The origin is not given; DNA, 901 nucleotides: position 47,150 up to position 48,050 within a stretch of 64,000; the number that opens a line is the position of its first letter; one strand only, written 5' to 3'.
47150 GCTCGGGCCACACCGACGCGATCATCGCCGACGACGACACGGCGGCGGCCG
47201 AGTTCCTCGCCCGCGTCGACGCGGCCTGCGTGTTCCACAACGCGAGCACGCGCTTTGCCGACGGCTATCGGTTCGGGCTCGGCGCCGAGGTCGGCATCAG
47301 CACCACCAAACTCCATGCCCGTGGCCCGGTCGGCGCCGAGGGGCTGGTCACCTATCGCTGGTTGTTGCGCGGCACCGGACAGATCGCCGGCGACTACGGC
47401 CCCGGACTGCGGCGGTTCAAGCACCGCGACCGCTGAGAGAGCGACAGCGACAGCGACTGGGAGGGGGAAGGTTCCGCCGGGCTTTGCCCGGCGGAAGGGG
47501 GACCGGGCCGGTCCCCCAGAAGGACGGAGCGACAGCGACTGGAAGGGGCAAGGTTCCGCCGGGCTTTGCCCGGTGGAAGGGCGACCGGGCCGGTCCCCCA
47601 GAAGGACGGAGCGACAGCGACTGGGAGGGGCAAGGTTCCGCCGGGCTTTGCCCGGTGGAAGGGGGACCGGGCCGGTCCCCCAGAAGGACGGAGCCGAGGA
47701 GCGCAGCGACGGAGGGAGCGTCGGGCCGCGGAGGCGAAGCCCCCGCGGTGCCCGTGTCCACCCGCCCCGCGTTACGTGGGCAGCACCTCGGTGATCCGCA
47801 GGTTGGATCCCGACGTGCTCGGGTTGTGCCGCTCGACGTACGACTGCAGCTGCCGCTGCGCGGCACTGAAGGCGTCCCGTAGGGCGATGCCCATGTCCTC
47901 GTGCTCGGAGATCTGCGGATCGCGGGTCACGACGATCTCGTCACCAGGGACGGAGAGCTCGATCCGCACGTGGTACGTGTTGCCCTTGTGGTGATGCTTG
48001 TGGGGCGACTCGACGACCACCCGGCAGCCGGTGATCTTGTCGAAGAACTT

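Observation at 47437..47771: Tandem 82-88 bp double-hairpin REP-like elements starting at the proA stop codon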

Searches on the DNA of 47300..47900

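Call 18: search_rna_families(source=window, start=47300, end=47900, threshold=evalue, max_evalue=1)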
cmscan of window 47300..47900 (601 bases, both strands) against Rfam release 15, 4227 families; matches with E-value up to 1: 3.
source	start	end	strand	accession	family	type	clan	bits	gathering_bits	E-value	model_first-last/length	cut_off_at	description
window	47454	47499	+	RF03006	M23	Gene; sRNA;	-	19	41.2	0.56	1-53/53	no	M23 RNA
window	47525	47581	+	RF03006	M23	Gene; sRNA;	-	18.5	41.2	0.72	1-53/53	no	M23 RNA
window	47607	47663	+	RF03006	M23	Gene; sRNA;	-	18.5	41.2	0.75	1-53/53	no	M23 RNA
